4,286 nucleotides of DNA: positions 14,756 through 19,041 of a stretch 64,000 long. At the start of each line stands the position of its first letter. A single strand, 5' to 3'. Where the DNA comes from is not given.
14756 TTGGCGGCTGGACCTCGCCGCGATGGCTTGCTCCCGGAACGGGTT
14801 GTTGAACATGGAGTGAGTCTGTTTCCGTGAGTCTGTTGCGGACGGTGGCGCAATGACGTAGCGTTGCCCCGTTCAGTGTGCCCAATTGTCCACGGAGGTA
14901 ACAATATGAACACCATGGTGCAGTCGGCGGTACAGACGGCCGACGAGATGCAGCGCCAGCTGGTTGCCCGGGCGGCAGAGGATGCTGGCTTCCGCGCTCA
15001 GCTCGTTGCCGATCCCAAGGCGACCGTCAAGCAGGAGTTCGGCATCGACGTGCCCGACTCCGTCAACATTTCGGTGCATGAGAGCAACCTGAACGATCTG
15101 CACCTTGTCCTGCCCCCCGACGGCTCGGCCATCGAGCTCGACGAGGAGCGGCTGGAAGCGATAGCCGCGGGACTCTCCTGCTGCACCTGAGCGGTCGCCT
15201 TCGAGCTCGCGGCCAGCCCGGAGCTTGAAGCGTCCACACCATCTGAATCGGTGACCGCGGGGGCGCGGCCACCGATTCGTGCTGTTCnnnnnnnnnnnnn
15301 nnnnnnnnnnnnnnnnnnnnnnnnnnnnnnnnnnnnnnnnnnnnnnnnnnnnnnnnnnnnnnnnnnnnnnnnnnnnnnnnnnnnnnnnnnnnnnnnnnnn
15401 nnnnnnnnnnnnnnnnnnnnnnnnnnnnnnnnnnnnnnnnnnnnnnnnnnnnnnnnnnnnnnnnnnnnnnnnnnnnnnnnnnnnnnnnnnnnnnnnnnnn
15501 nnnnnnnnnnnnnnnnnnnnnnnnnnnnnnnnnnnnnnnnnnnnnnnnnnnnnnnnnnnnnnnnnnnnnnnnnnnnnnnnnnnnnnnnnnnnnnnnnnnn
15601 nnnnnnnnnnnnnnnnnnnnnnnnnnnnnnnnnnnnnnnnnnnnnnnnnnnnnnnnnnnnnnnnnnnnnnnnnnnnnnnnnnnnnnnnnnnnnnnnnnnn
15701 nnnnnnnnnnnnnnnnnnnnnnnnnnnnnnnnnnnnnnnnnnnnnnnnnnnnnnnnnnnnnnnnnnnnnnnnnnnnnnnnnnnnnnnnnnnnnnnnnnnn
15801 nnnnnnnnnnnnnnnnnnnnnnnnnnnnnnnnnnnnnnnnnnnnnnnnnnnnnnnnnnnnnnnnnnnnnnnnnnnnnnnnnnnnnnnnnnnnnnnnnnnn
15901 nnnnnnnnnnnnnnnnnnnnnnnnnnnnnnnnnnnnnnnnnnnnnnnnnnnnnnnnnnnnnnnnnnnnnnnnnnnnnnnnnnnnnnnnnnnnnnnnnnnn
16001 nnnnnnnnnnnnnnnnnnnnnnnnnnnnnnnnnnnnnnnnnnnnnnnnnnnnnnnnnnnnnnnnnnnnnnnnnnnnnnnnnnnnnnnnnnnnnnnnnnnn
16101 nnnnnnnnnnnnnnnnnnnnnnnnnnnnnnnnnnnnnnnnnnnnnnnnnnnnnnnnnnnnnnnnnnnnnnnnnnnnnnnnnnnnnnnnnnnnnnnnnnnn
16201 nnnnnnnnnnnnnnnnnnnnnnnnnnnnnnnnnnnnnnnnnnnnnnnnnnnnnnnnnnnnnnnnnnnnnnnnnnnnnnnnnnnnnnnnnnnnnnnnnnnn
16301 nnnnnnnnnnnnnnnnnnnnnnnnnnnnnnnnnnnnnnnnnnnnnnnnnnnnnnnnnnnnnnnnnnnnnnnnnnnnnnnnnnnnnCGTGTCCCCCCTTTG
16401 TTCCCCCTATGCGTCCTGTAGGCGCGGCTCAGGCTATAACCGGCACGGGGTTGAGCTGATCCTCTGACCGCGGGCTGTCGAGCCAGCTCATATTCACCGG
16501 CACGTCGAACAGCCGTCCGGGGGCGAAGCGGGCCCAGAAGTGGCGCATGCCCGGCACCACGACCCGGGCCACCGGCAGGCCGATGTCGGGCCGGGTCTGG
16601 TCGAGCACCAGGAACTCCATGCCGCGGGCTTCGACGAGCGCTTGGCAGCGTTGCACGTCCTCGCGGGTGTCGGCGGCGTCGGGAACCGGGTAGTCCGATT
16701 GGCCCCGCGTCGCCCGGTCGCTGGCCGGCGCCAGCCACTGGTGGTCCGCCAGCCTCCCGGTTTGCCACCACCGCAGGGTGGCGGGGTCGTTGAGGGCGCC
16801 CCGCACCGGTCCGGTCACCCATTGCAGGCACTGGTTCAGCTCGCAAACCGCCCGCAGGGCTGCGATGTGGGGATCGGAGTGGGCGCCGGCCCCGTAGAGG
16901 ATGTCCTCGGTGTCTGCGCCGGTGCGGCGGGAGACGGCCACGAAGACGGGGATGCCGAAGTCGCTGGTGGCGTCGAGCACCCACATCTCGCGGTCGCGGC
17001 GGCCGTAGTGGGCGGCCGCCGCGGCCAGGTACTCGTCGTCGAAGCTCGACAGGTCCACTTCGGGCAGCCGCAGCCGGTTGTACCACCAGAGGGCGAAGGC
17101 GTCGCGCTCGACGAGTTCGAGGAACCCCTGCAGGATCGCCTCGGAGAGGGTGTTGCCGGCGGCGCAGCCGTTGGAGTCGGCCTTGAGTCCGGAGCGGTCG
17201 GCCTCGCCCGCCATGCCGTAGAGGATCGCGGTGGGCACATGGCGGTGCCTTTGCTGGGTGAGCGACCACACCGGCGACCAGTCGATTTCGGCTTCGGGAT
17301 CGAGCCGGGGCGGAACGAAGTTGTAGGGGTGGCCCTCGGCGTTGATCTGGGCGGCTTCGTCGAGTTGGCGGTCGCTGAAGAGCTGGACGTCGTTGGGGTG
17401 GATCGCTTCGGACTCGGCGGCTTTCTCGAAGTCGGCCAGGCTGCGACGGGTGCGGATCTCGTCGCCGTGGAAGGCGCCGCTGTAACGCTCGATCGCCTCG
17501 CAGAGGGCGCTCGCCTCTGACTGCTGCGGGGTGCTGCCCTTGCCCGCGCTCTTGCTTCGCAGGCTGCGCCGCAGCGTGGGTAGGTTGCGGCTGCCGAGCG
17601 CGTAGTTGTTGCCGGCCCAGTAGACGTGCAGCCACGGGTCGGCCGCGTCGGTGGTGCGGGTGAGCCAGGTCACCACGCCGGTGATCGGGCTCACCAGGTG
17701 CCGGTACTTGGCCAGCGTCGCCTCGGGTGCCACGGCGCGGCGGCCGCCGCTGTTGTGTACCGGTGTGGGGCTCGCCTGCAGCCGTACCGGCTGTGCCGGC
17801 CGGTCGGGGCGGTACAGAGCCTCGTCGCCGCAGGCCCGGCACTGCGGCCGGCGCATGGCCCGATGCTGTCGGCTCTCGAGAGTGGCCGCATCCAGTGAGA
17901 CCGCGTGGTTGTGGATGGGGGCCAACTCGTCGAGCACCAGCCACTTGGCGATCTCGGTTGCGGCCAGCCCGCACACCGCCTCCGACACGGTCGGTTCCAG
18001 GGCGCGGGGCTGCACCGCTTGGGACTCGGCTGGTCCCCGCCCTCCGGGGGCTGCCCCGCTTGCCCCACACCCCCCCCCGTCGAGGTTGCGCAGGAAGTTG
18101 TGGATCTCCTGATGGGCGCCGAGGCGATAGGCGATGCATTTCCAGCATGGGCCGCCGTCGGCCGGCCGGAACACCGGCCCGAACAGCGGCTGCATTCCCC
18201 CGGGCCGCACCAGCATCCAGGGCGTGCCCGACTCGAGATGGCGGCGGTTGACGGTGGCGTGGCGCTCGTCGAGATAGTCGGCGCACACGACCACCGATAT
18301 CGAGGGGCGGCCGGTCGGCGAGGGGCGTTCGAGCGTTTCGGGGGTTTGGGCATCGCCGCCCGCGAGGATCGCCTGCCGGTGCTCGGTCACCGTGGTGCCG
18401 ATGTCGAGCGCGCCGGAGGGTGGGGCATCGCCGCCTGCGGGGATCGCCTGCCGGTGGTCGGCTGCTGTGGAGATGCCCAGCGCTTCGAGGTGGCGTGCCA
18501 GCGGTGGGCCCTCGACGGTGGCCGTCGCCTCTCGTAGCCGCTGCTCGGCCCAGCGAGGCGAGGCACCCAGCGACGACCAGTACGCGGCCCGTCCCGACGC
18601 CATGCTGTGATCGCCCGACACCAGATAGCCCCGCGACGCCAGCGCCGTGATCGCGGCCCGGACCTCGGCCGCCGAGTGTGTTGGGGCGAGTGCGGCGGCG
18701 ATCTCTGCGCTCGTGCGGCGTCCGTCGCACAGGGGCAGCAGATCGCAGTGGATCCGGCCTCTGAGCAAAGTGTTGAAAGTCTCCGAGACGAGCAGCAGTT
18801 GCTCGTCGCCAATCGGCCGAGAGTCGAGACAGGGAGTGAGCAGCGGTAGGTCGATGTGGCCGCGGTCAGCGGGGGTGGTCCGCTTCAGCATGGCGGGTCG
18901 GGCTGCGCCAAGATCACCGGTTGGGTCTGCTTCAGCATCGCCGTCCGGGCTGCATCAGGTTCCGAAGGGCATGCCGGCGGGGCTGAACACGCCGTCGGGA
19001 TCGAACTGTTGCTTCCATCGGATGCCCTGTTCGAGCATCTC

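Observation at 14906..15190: Precursor peptide: 89-aa NHLP leader ending in AIAAG, followed only by LSCCT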

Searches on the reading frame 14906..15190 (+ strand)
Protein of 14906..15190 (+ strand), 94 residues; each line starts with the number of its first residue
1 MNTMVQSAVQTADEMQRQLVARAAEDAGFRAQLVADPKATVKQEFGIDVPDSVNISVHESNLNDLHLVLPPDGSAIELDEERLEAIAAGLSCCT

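Call 6: search_protein_families(library=ncbifam, proteins=[window:14906-15190:+], max_evalue=0.01)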
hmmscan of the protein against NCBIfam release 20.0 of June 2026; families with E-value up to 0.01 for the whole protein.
window:14906-15190:+ (94 aa): 6 families
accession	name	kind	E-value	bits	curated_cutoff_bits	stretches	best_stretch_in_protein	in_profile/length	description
TIGR03793.1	leader_NHLP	domain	1.7e-20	72.7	50.9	1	12-89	2-77/77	NHLP leader peptide family RiPP precursor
TIGR01323.1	nitrile_alph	equivalog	2.5e-09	36.9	249.85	1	26-86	114-174/189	nitrile hydratase subunit alpha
NF038399.1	NH_RiPP_Os17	domain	1.7e-06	28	40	1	18-46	5-32/63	Os1348 family NHLP clan protein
TIGR03887.1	thiocyan_alph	equivalog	2.2e-05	24.4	291.45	1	27-86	126-185/200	thiocyanate hydrolase subunit gamma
TIGR03795.1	RNP_Burkhold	subfamily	0.00012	22.4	41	1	19-65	20-66/114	BMA_0021/BMA_0022 family TOMM bacteriocin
NF033431.1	cinnamycin_RiPP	subfamily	0.0025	18.4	35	1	17-68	2-50/81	cinnamycin family lantibiotic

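Call 7: search_protein_families(library=pfam, proteins=[window:14906-15190:+], max_evalue=0.01)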
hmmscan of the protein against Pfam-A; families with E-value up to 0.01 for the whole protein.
window:14906-15190:+ (94 aa): 3 families
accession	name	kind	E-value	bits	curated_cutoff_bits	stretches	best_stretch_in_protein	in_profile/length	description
PF02979.21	NHase_alpha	-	1e-10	41.8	27.2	1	27-86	115-174/184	Nitrile hydratase, alpha chain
PF14407.11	Frankia_peptide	-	3.9e-05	24.3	48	1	18-44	4-30/63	Ribosomally synthesized peptide prototyped by Frankia Franean1_4349.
PF19398.4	DurB-like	-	0.0019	18.9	26.6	1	16-65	3-48/81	Lantibiotic duramycin B-like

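Call 9: find_homologous_proteins(query=window:14906-15187:+, max_evalue=0.001)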
Query window:14906-15187:+ (94 aa): 67 proteins with E <= 0.001 among 104 candidates.
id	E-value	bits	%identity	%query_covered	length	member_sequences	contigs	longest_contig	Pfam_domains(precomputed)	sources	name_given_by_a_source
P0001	6.4e-53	194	100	100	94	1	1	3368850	PF02979.22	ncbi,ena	-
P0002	2.6e-44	167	85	99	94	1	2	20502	PF14407.12,PF02979.22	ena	-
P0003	1.0e-43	165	85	99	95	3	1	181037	PF14407.12,PF02979.22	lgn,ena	-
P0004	3.2e-42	160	82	99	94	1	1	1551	PF02979.22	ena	-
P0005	1.1e-41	158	83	98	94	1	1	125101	PF02979.22,PF27793.1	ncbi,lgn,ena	-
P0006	4.9e-41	156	81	100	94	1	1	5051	PF02979.22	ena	-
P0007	1.0e-40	155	78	99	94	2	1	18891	PF14407.12,PF02979.22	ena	-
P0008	1.5e-40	155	82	99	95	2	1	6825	PF02979.22,PF27793.1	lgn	-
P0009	5.0e-40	153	82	98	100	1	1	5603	PF14407.12,PF02979.22,PF27793.1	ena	-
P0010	5.5e-40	153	76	99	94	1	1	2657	PF02979.22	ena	-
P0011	7.2e-39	149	78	99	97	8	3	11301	PF02979.22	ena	-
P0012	2.4e-38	148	79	99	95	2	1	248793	PF02979.22,PF27793.1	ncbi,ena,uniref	ncbi:NHLP leader peptide family RiPP precursor [Candidatus Palauibacter sp.]|uniref:NHLP leader pept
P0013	2.6e-38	148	76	99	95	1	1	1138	PF14407.12,PF02979.22,PF27793.1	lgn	-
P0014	5.5e-38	146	79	99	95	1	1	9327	PF02979.22,PF27793.1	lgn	-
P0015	1.1e-37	146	79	99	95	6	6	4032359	PF02979.22,PF27793.1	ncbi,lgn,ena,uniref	ncbi:NHLP leader peptide family RiPP precursor [Candidatus Palauibacter sp.]|uniref:NHLP leader pept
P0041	1.8e-27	113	63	95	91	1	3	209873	PF14407.12,PF02979.22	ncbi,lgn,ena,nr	ncbi:MAG: NHLP leader peptide family RiPP precursor [Chloroflexi bacterium]|nr:NHLP leader peptide f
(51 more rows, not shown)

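Call 12: find_encoding_contigs(protein=P0015, flank=10000, max_places=2)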
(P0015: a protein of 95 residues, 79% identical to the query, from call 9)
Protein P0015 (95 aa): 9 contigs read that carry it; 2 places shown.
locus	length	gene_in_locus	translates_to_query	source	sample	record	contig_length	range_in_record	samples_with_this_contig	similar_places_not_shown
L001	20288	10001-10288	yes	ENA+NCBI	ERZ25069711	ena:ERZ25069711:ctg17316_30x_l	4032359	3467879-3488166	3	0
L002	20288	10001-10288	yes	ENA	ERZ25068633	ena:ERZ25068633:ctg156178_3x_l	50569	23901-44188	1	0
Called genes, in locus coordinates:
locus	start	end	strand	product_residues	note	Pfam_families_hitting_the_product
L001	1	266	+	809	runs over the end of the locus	PF00487:FA_desaturase, PF03710:GlnE (weak)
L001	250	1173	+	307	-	PF00348:polyprenyl_synt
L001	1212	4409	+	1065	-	PF00873:ACR_tran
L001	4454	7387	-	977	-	PF00664:ABC_membrane, PF00005:ABC_tran, PF13191:AAA_16 (weak)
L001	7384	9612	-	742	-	PF03412:Peptidase_C39, PF00664:ABC_membrane, PF00005:ABC_tran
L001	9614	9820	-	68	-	-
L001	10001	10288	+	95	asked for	PF27793:RNP_Burkhold (faint), PF02979:NHase_alpha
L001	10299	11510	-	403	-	-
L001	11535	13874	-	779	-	PF21084:WHD_DUF4423_like, PF02624:YcaO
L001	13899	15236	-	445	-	PF01565:FAD_binding_4, PF09265:Cytokin-bind (faint)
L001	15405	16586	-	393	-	PF00155:Aminotran_1_2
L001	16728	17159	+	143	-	PF04379:DUF525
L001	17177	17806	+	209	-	PF03070:TENA_THI-4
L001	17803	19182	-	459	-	PF04542:Sigma70_r2, PF04545:Sigma70_r4 (faint), PF08281:Sigma70_r4_2, PF12833:HTH_18 (weak)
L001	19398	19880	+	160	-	-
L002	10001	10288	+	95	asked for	PF27793:RNP_Burkhold (faint), PF02979:NHase_alpha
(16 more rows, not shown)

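Call 13: find_encoding_contigs(protein=P0041, flank=10000, max_places=2)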
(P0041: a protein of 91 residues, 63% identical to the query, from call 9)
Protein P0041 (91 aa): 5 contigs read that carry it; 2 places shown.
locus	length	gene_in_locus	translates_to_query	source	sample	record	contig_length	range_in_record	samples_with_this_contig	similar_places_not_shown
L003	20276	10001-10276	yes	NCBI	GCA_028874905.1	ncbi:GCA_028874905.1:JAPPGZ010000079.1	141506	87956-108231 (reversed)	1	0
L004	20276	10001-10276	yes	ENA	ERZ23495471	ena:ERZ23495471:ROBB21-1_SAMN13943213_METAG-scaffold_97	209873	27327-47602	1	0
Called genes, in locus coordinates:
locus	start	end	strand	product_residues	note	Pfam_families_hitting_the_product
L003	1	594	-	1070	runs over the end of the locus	PF00873:ACR_tran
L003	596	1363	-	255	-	PF00348:polyprenyl_synt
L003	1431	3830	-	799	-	PF00487:FA_desaturase, PF03710:GlnE (faint)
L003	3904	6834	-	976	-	PF00664:ABC_membrane (weak), PF00005:ABC_tran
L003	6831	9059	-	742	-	PF03412:Peptidase_C39, PF00664:ABC_membrane, PF00005:ABC_tran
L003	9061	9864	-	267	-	-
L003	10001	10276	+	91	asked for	PF14407:Frankia_peptide (weak), PF02979:NHase_alpha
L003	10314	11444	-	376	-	-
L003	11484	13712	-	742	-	PF02624:YcaO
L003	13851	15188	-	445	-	PF01565:FAD_binding_4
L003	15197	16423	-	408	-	PF01306:LacY_symp (faint), PF00083:Sugar_tr, PF07690:MFS_1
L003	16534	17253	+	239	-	-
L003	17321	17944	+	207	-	-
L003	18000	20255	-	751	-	-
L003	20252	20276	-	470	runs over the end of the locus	PF07586:HXXSHH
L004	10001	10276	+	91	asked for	PF14407:Frankia_peptide (weak), PF02979:NHase_alpha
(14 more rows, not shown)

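Call 66: find_encoding_contigs(protein=P0001, flank=3000, max_places=2)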
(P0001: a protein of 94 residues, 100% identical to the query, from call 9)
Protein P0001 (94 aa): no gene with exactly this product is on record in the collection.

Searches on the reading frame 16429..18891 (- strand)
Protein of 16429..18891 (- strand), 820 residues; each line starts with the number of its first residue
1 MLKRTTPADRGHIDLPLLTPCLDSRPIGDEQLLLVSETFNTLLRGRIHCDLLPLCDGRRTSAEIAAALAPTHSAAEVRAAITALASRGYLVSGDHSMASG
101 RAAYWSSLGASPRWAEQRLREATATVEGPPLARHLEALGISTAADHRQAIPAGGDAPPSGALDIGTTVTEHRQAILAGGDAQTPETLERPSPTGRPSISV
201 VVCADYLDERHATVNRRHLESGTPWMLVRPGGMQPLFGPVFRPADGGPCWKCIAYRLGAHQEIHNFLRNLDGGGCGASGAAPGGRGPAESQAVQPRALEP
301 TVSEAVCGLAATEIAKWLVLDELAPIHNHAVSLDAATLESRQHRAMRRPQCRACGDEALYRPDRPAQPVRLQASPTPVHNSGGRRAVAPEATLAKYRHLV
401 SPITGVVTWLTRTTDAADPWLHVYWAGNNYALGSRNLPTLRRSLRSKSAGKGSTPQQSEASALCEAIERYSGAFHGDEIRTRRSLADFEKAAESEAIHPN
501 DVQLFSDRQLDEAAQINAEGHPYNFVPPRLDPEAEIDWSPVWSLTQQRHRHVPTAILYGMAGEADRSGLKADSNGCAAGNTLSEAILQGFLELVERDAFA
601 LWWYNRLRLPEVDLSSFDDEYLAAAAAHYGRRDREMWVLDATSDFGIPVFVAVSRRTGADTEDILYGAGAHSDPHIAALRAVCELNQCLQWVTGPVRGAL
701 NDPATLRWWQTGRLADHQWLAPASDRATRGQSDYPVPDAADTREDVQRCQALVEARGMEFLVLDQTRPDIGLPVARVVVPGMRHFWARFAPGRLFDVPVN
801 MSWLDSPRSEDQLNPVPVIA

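Call 6: search_protein_families(library=ncbifam, proteins=[window:16429-18891:-], max_evalue=0.01)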
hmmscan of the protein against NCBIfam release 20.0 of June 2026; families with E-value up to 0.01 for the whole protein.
window:16429-18891:- (820 aa): 6 families
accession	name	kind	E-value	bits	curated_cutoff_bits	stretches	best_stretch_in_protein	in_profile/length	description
TIGR03604.1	TOMM_cyclo_SagD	subfamily_domain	5.4e-81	272.4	219.25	1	450-817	1-373/377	thiazole/oxazole-forming peptide maturase, SagD family component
TIGR03266.1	methan_mark_1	equivalog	7e-40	137.1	365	1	448-785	55-365/376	YcaO-related McrA-glycine thioamidation protein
TIGR03882.1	cyclo_dehyd_2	equivalog_domain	1.6e-38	132.5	36.9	1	223-407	1-164/164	TOMM precursor leader peptide-binding protein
TIGR00702.1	TIGR00702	domain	5.6e-33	114.5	75.65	1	448-783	51-365/377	YcaO-type kinase domain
NF040716.1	YcaO_for_S12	equivalog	6.7e-07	28.1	700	1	448-687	55-290/571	30S ribosomal protein S12 methylthiotransferase accessory factor YcaO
TIGR03549.1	TIGR03549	equivalog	0.0016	16.7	900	1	449-688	204-439/723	OsmC domain/YcaO domain-containing protein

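Call 7: search_protein_families(library=pfam, proteins=[window:16429-18891:-], max_evalue=0.01)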
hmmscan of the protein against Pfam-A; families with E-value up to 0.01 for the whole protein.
window:16429-18891:- (820 aa): 2 families
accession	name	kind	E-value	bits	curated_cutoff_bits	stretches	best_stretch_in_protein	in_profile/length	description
PF02624.21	YcaO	-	9.6e-97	324.6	25.7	1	449-783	1-325/325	YcaO cyclodehydratase, ATP-ad Mg2+-binding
PF21084.3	DUF4423_like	-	0.0039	17.9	24.1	1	30-90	14-74/76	Winged Helix-turn-helix domain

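Call 71: search_solved_structures(query=window:16429-18891:-, max_evalue=0.001)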
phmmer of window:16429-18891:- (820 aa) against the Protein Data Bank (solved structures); distinct sequences matched with E-value up to 0.001: 5.
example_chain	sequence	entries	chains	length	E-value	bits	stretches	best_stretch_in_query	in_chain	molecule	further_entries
4v1t_A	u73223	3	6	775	1.2e-170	572.9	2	186-818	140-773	LYND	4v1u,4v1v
4bs9_A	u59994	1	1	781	3.6e-160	538.3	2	194-818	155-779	TRUD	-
7u58_A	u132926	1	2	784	5.6e-150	504.5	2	197-818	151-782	MusD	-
6pe3_A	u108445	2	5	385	2.2e-14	56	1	555-782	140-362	Uncharacterized protein MJ1094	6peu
6ci7_A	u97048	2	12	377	3.6e-14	55.3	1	538-785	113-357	YcaO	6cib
